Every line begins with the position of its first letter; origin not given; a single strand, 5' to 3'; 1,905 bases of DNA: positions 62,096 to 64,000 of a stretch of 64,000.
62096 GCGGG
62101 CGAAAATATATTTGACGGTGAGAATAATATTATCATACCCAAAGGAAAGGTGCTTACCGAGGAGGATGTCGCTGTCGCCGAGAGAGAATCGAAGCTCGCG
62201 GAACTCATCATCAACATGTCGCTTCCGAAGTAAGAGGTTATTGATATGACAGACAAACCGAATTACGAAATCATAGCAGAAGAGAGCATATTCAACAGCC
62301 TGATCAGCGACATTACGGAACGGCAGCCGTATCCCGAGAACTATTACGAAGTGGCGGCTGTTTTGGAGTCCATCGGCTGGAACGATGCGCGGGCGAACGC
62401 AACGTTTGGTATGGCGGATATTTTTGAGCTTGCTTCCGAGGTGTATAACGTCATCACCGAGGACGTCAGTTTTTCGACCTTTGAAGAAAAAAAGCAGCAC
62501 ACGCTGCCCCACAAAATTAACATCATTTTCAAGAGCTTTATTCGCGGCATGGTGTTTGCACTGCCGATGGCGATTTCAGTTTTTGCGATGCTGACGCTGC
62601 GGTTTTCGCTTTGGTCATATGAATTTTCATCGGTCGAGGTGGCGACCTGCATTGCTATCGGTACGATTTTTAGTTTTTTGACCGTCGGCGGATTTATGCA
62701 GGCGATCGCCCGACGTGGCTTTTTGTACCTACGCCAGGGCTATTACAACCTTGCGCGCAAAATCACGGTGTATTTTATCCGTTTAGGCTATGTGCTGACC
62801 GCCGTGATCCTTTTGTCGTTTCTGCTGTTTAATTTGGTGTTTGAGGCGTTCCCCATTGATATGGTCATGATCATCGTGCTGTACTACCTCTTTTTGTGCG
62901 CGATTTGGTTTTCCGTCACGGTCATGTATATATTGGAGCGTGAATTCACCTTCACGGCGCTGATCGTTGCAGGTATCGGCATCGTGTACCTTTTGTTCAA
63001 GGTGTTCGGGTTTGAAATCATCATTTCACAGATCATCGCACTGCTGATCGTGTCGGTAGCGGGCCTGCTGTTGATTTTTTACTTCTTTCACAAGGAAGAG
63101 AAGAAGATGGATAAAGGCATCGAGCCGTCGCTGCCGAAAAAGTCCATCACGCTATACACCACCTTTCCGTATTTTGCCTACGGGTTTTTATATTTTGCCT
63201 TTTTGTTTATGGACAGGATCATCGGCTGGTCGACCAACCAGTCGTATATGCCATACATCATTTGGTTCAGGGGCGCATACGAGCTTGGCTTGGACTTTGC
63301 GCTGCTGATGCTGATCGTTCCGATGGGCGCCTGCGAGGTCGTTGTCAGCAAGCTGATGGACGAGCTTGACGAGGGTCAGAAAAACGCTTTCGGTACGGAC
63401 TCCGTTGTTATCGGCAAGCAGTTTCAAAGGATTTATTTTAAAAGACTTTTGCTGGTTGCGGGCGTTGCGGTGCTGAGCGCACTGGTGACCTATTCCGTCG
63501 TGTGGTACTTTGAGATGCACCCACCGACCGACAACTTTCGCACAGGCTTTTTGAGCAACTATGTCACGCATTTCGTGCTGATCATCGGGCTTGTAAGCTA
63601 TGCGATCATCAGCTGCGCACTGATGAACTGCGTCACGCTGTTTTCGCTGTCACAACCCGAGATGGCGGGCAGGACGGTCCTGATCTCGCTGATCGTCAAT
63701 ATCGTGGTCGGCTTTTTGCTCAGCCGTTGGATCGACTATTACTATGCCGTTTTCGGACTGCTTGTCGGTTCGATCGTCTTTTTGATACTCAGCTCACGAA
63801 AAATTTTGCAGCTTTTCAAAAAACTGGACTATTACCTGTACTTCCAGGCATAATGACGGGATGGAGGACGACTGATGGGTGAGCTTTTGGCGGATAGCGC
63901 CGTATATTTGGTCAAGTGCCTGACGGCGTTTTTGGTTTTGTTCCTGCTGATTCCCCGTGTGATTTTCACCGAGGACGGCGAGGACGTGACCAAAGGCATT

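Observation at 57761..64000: Pel-like exopolysaccharide locus of atypical composition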

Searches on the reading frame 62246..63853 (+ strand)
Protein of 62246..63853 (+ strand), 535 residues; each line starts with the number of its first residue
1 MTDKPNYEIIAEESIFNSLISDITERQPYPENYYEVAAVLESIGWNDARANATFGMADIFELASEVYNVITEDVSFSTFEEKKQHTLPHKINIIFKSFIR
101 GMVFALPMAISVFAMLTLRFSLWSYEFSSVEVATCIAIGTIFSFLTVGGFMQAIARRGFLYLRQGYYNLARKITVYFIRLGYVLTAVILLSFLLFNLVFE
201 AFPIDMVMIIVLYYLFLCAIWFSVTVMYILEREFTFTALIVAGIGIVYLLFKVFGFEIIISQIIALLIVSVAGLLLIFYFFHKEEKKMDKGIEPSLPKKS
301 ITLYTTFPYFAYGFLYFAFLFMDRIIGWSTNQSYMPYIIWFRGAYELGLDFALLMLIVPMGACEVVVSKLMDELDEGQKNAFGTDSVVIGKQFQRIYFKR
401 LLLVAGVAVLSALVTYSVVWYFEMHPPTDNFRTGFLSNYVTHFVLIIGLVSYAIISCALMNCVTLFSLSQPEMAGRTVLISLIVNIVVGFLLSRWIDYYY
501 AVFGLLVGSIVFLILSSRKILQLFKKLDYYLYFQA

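Call 3: search_protein_families(library=pfam, proteins=[window:62246-63853:+], max_evalue=0.01)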
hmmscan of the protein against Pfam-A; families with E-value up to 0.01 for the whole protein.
window:62246-63853:+ (535 aa): 0 families

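Call 5: search_protein_families(library=ncbifam, proteins=[window:62246-63853:+], max_evalue=1)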
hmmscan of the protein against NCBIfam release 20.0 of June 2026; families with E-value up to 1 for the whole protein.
window:62246-63853:+ (535 aa): 0 families

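Call 7: find_encoding_contigs(protein=window:62246-63853:+, flank=10000, max_places=6)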
Protein window:62246-63853:+ (535 aa): no gene with exactly this product is on record in the collection.

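Call 8: find_homologous_proteins(query=window:62246-63853:+, max_evalue=0.001)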
Query window:62246-63853:+ (535 aa): 416 proteins with E <= 0.001 among 8000 candidates; the best 120 are listed.
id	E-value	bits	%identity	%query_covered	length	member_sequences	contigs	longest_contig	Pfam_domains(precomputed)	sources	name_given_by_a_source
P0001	0.0e+0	1159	100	100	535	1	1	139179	-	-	-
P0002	5.3e-274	928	79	98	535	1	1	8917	-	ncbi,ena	-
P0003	8.3e-274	928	77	100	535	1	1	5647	-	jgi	jgi:hypothetical protein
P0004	3.2e-270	916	79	98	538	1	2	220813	-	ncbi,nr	ncbi:MAG: hypothetical protein BWY15_00522 [Firmicutes bacterium ADurb.Bin193]|nr:MAG: hypothetical 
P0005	6.4e-265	898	76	99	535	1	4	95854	-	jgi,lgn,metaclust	metaclust:\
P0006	2.0e-260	883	76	98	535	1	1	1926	-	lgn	-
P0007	1.5e-257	874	75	98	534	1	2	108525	-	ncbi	-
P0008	1.3e-256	871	74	98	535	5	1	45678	-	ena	-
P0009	1.4e-255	867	74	98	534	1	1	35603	-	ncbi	-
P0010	2.5e-255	867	74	98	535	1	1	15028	-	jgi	jgi:hypothetical protein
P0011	2.2e-249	847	72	98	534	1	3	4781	-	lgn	-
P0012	1.9e-247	841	73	98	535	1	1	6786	-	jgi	jgi:hypothetical protein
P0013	2.4e-191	655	58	100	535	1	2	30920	-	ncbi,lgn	-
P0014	1.4e-180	620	54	96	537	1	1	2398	-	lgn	-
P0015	5.3e-179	615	57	97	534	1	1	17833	-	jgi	jgi:hypothetical protein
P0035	1.4e-169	584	53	97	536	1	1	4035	PF16933.11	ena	-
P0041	2.1e-168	580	51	99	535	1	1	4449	PF16933.11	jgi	jgi:hypothetical protein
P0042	2.1e-168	580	52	97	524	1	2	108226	PF16933.11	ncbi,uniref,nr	ncbi:hypothetical protein [Paenibacillus thermotolerans]|uniref:hypothetical protein n=1 Tax=Paeniba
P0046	7.3e-168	578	52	98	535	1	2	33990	PF16933.11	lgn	-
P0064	5.3e-166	572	52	96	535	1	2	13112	PF16933.11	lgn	-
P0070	1.4e-165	570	51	98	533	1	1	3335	PF16933.11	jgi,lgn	jgi:hypothetical protein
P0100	1.3e-163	564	49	99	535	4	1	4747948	-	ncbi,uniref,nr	ncbi:hypothetical protein NBE98_02355 [Clostridium swellfunianum]|uniref:hypothetical protein n=1 Ta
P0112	6.0e-163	562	51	97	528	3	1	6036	PF16933.11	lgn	-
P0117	1.7e-162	560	51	99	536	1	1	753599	PF16933.11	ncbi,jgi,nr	ncbi:MAG: hypothetical protein K0R71_1874 [Bacillales bacterium]|jgi:hypothetical protein|nr:hypothe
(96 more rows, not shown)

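Call 9: find_encoding_contigs(protein=P0004, flank=10000, max_places=3)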
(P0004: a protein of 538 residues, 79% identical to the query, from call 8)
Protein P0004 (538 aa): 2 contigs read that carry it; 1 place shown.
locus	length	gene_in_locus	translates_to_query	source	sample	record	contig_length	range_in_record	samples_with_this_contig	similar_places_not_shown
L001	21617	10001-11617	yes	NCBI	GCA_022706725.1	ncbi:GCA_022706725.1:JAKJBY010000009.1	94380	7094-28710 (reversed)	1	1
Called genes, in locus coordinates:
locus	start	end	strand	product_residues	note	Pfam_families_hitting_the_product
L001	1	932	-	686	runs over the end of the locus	PF07833:Cu_amine_oxidN1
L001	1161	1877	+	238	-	PF00072:Response_reg, PF04397:LytTR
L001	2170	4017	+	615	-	PF00990:GGDEF, PF00563:EAL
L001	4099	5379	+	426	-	PF02493:MORN (faint)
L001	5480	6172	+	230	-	PF00535:Glycos_transf_2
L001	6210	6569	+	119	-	PF10066:DUF2304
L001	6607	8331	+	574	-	PF11997:DUF3492, PF13439:Glyco_transf_4, PF00534:Glycos_transf_1, PF13692:Glyco_trans_1_4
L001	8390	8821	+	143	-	-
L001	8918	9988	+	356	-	-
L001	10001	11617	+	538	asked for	-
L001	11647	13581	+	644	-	-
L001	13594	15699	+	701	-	-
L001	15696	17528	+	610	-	PF13487:HD_5, PF01966:HD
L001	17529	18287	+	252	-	PF03537:Glyco_hydro_114 (weak)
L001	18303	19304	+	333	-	PF02368:Big_2 (weak), PF02493:MORN (weak)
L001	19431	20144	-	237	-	PF13487:HD_5, PF01966:HD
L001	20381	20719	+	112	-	PF07883:Cupin_2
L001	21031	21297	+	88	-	PF05402:PqqD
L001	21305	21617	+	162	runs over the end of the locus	-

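Call 10: find_encoding_contigs(protein=P0100, flank=10000, max_places=2)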
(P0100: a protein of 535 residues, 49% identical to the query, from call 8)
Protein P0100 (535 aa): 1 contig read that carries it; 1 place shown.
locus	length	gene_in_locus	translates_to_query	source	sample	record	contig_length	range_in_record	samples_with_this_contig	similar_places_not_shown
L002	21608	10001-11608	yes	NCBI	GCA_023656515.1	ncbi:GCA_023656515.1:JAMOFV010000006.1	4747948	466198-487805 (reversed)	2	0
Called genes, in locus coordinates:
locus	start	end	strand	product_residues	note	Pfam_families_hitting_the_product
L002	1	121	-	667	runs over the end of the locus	PF02743:dCache_1, PF22673:MCP-like_PDC_1, PF08269:dCache_2 (weak), PF00672:HAMP (weak), PF00015:MCPsignal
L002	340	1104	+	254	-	PF00376:MerR, PF13411:MerR_1, PF09278:MerR-DNA-bind, PF07739:TipAS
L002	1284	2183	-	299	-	PF00512:HisKA, PF02518:HATPase_c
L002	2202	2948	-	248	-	PF12730:ABC2_membrane_4 (weak), PF10920:DUF2705 (weak)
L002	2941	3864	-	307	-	PF00005:ABC_tran, PF13304:AAA_21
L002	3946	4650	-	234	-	PF00072:Response_reg, PF00486:Trans_reg_C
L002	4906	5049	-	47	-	-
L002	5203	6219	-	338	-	PF03590:AsnA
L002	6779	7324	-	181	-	-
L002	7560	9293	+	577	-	PF11997:DUF3492, PF13439:Glyco_transf_4, PF00534:Glycos_transf_1, PF13692:Glyco_trans_1_4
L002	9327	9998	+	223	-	-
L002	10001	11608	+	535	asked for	-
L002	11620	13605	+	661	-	-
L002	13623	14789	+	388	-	PF02222:ATP-grasp, PF02655:ATP-grasp_3, PF02786:CPSase_L_D2, PF07478:Dala_Dala_lig_C (faint), PF15632:ATPgrasp_Ter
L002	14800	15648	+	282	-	PF01522:Polysacc_deac_1, PF11959:DUF3473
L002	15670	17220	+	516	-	PF03023:MurJ, PF01554:MatE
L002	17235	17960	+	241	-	PF00535:Glycos_transf_2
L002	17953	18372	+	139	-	PF10066:DUF2304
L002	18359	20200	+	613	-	PF01966:HD, PF13487:HD_5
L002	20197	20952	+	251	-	PF03537:Glyco_hydro_114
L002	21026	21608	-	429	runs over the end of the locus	-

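Call 13: search_protein_families(library=pfam, proteins=[L001:11647-13581:+, L001:13594-15699:+, L001:15696-17528:+, L001:17529-18287:+, L001:18303-19304:+, L002:11620-13605:+, L002:9327-9998:+, L002:18359-20200:+, L002:20197-20952:+], max_evalue=1)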
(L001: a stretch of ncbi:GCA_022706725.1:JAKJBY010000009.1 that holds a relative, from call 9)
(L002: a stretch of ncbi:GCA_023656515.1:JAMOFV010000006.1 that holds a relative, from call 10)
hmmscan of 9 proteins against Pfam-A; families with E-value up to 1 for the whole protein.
L001:11647-13581:+ (644 aa): 0 families

L001:13594-15699:+ (701 aa): 1 family
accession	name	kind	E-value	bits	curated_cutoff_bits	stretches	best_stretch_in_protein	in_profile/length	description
PF05545.16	FixQ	-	0.0027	18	29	1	5-37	11-43/49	Cbb3-type cytochrome oxidase component FixQ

L001:15696-17528:+ (610 aa): 3 families
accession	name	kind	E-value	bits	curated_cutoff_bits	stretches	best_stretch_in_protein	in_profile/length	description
PF13487.12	HD_5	-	1.8e-27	96.6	27.2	1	361-526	2-170/170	HD domain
PF01966.28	HD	-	1.8e-08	35.1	22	1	379-489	7-110/116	HD domain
PF22872.1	DUF7018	-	0.045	14.4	27.8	0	148-240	14-106/116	Domain of unknown function (DUF7018)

L001:17529-18287:+ (252 aa): 3 families
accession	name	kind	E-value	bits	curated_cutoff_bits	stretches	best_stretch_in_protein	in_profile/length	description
PF03537.19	Glyco_hydro_114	-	3.6e-07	30.1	27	1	24-169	15-159/231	Glycoside-hydrolase family GH114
PF13199.12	Glyco_hydro_66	-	0.0011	18.1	23.7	1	90-164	224-299/546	Glycosyl hydrolase family 66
PF22838.1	COMMD8_HN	-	0.17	12.8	27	1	175-209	15-49/90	COMMD8, helical N-terminal domain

L001:18303-19304:+ (333 aa): 3 families
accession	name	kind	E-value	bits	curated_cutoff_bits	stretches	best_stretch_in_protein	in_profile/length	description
PF02493.26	MORN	-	3e-34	115.2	22.5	7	227-249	1-23/23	MORN repeat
PF02368.24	Big_2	-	4.5e-07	30.2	22.8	1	46-117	4-74/79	Bacterial Ig-like domain (group 2)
PF22359.2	Big-like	-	0.00038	21.1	27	1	81-123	5-47/48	Bacterial Ig-like domain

L002:11620-13605:+ (661 aa): 1 family
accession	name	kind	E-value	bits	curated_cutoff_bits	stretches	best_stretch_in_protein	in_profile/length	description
PF05399.16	EVI2A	-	0.4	10.6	25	1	122-164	114-156/231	Ectropic viral integration site 2A protein (EVI2A)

L002:9327-9998:+ (223 aa): 13 families
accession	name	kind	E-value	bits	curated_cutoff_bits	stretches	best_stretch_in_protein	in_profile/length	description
PF07072.16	ZapD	-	0.0067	16.6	27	1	34-94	43-103/210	Cell division protein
PF09738.14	LRRFIP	-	0.0072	16.1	28.2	1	11-82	105-176/300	LRRFIP family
PF11965.13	DUF3479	-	0.02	15.5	27.4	0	17-51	54-88/159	Domain of unknown function (DUF3479)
PF25450.1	Rab11-FIP3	-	0.029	15.1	31.9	1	21-69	58-106/125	Rab11-FIP3-like domain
PF21037.2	CCDC138_cc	-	0.046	14.2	27.1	1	22-72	6-56/59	Coiled-coil-domain-containing protein 138, coiled-coil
PF05377.16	FlaC_arch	-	0.06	14.2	27.8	1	34-67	3-36/55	Flagella accessory protein C (FlaC)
PF04136.21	COG3_N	-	0.093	13.1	27.9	1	11-69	12-70/147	Conserved oligomeric Golgi complex subunit 3, N-terminal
PF07993.18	NAD_binding_4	-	0.11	12.1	20.1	0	140-186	157-193/258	Male sterility protein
PF03836.20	RasGAP_C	-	0.15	12.6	26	1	14-76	47-106/137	RasGAP C-terminus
PF03954.19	Lectin_N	-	0.26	11.6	28.3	1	9-75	56-119/140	Hepatic lectin, N-terminal domain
PF03961.19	FapA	-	0.37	10.8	31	1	6-80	145-217/272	Flagellar Assembly Protein A beta solenoid domain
PF06156.18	YabA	-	0.45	11.6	30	1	15-62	20-67/103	Initiation control protein YabA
PF11851.13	DUF3371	-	0.47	12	25.1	1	18-100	22-95/128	Domain of unknown function (DUF3371)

L002:18359-20200:+ (613 aa): 4 families
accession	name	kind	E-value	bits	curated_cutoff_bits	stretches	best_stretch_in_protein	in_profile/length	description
PF13487.12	HD_5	-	2.5e-30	105.9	27.2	1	368-533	2-170/170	HD domain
PF01966.28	HD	-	4.6e-08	33.8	22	1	387-496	8-110/116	HD domain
PF11368.13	DUF3169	-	0.042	13.9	31.6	1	2-91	46-137/250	Protein of unknown function (DUF3169)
PF09784.14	L31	-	0.2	12.5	22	0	30-70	20-60/102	Mitochondrial ribosomal protein L31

L002:20197-20952:+ (251 aa): 3 families
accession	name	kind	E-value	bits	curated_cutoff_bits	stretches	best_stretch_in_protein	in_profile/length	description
PF03537.19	Glyco_hydro_114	-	2.2e-07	30.8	27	1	26-174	14-160/231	Glycoside-hydrolase family GH114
PF13199.12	Glyco_hydro_66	-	0.00058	19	23.7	1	89-159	220-290/546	Glycosyl hydrolase family 66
PF14871.12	GHL6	-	0.2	12.3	35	0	91-126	99-131/132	Hypothetical glycosyl hydrolase 6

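Call 15: search_solved_structures(query=window:62246-63853:+, max_evalue=10)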
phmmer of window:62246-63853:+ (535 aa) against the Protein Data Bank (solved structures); distinct sequences matched with E-value up to 10: 0.

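Call 20: search_protein_families(library=pfam, alignment_id=A1, max_evalue=10)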
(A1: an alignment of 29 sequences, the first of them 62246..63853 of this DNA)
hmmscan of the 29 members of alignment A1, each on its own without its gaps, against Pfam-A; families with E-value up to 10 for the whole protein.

A. member 1, window:62246-63853:+ (535 aa): 1 family
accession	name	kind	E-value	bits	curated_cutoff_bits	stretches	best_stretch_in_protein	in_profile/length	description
PF17370.7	DUF5392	-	0.3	11.6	25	1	280-326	8-54/139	Family of unknown function (DUF5392)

B. families by the number of members that match (of 29 scanned): 14 families
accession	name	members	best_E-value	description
PF16933.10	PelG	20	3.1e-11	Putative exopolysaccharide Exporter (EPS-E)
PF17370.7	DUF5392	2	0.2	Family of unknown function (DUF5392)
PF04339.18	FemAB_like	1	0.0077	Peptidogalycan biosysnthesis/recognition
PF01323.26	DSBA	1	0.016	DSBA-like thioredoxin domain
PF13571.11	DUF4133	1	0.025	Domain of unknown function (DUF4133)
PF11862.13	DUF3382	1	0.034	Domain of unknown function (DUF3382)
PF22002.1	MTLN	1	0.037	Mitoregulin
PF24004.1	Microp_archaea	1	0.087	Archaeal microprotein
PF04888.17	SseC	1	0.22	Secretion system effector C (SseC) like family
PF11829.13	DUF3349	1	0.24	Protein of unknown function (DUF3349)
PF06666.16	DUF1173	1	0.27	Protein of unknown function (DUF1173)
PF15116.11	CD52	1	0.3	CAMPATH-1 antigen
PF06667.17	PspB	1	0.5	Phage shock protein B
PF01468.23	GA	1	4.3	GA module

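Call 21: search_protein_families(library=pfam, proteins=[P0035, P0041, P0042, P0046, P0064, P0070, P0112, P0117, P0004, P0100], max_evalue=10)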
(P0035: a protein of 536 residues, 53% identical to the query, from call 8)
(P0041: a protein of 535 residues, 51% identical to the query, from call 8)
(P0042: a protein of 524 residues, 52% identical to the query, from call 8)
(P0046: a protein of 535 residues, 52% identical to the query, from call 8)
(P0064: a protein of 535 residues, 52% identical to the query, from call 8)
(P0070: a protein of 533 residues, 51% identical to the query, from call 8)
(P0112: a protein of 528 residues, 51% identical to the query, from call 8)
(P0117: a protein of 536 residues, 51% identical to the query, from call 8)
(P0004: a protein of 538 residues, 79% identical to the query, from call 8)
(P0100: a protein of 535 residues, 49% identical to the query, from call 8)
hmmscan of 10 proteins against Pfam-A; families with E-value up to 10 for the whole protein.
P0035 (536 aa): 3 families
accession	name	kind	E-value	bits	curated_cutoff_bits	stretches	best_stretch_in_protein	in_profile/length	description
PF16933.10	PelG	-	6.5e-07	29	29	1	102-533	28-452/452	Putative exopolysaccharide Exporter (EPS-E)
PF01323.26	DSBA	-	0.016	15.5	25.6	1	11-90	99-176/191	DSBA-like thioredoxin domain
PF06666.16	DUF1173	-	0.27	10.5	25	1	76-117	301-342/386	Protein of unknown function (DUF1173)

P0041 (535 aa): 1 family
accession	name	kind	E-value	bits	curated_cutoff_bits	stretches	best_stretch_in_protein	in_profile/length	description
PF16933.10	PelG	-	2e-06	27.5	29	1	102-532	28-452/452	Putative exopolysaccharide Exporter (EPS-E)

P0042 (524 aa): 1 family
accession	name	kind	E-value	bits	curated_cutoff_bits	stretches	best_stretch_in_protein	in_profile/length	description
PF16933.10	PelG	-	4e-06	26.4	29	1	91-521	28-452/452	Putative exopolysaccharide Exporter (EPS-E)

P0046 (535 aa): 1 family
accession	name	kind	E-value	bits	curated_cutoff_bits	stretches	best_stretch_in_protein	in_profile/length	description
PF16933.10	PelG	-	5e-05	22.8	29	1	101-532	27-452/452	Putative exopolysaccharide Exporter (EPS-E)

P0064 (535 aa): 3 families
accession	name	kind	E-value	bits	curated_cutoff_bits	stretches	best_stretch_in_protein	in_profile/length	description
PF16933.10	PelG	-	3.1e-11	43.3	29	1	101-532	28-452/452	Putative exopolysaccharide Exporter (EPS-E)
PF22002.1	MTLN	-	0.037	14.3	27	1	475-492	6-23/56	Mitoregulin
PF01468.23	GA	-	4.3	8.1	24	1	3-28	13-38/55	GA module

P0070 (533 aa): 1 family
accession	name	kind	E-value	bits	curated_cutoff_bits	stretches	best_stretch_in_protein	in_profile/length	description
PF16933.10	PelG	-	1.1e-06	28.3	29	1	106-530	32-452/452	Putative exopolysaccharide Exporter (EPS-E)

P0112 (528 aa): 1 family
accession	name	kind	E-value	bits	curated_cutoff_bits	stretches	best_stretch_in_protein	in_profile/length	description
PF16933.10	PelG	-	7.4e-07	28.9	29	1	94-525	28-452/452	Putative exopolysaccharide Exporter (EPS-E)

P0117 (536 aa): 1 family
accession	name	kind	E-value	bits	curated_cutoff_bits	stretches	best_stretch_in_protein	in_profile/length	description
PF16933.10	PelG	-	2e-05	24.1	29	1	103-533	28-452/452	Putative exopolysaccharide Exporter (EPS-E)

P0004 (538 aa): 0 families

P0100 (535 aa): 1 family
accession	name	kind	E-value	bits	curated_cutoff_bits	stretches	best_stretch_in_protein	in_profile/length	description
PF16933.10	PelG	-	0.00063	19.2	29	1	102-532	28-452/452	Putative exopolysaccharide Exporter (EPS-E)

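Call 22: find_related_loci(query=A1, collection=genome_contigs, flank=10000)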
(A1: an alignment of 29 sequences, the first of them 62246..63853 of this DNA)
Query A1 (535 aa) in genome_contigs; peptide patterns used: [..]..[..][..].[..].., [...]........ (x = any residue, [..] = any of these).
111 stretches matched a pattern; 87 encode a relative of the query (tblastn E <= 1e-3); the best 80 are kept; 80 distinct loci.
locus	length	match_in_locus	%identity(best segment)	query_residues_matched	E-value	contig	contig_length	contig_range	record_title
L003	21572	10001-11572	79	11-534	0e+0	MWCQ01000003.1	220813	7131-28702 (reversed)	MAG: Firmicutes bacterium ADurb.Bin193 BWY15_contig000003, whole genome shotgun sequence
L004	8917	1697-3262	79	13-535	0e+0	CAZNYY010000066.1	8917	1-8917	MAG TPA_asm: uncultured Oscillospiraceae bacterium isolate binchicken_co173_416 genome assembly, contig: NODE_26289_leng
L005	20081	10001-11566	74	13-535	0e+0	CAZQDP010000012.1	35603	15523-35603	MAG TPA_asm: uncultured Eubacteriales bacterium isolate SRP272421_co3_741 genome assembly, contig: NODE_1913_length_3560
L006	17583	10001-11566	74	13-535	0e+0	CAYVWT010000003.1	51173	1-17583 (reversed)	MAG TPA_asm: uncultured Clostridiaceae bacterium isolate SRP272421_co1_406 genome assembly, contig: NODE_1090_length_511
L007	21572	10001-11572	75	11-535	0e+0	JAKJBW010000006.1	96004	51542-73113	MAG: Bacillota bacterium isolate UR.bin39 UR_contig_335, whole genome shotgun sequence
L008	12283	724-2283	54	12-532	0e+0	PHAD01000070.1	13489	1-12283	MAG: Firmicutes bacterium HGW-Firmicutes-12 08E140C01_z5_2013_Ig3399_v2_scaffold_3020, whole genome shotgun sequence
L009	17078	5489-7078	52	3-532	8e-180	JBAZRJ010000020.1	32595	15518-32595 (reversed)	MAG: Clostridia bacterium isolate SO_2017_GW1_145 NODE_5936_length_32595_cov_1.739035_OW334_2017, whole genome shotgun s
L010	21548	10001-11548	52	16-532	2e-178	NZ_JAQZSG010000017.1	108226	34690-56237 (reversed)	Paenibacillus thermotolerans strain YIM B05602 Scaffold17, whole genome shotgun sequence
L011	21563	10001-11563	53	11-532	6e-178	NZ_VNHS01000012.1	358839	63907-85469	Paenibacillus methanolicus strain BL24 Ga0116934_112, whole genome shotgun sequence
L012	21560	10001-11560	53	12-532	2e-176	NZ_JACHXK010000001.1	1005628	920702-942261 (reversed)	Paenibacillus phyllosphaerae strain CECT 5862 Ga0372392_01, whole genome shotgun sequence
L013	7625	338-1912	53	10-535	7e-176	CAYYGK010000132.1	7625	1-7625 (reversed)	MAG TPA_asm: uncultured Eubacteriales bacterium isolate SRP141376_co4_318 genome assembly, contig: NODE_15573_length_762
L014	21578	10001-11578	51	4-532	1e-175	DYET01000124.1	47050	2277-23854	MAG TPA_asm: Desulfovirgula sp. isolate Tomsk_2_57_21 Tomsk_k141_48925, whole genome shotgun sequence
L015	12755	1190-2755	50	10-532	6e-174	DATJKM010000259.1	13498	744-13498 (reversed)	MAG TPA_asm: Candidatus Udaeobacter sp. isolate SMAG_U15593 k141_5039126, whole genome shotgun sequence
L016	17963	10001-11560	51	12-532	7e-173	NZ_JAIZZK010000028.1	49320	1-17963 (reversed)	Clostridium algoriphilum strain DSM 16153 contig00028, whole genome shotgun sequence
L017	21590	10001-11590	51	14-532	4e-172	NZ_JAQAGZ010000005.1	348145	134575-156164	Paenibacillus gyeongsangnamensis strain dW9 contig5, whole genome shotgun sequence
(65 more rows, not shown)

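Call 27: search_solved_structures(query=A2, max_evalue=10, show_alignments=2)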
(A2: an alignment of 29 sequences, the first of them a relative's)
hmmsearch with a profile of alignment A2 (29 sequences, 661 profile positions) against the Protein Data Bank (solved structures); distinct sequences matched with E-value up to 10: 0.
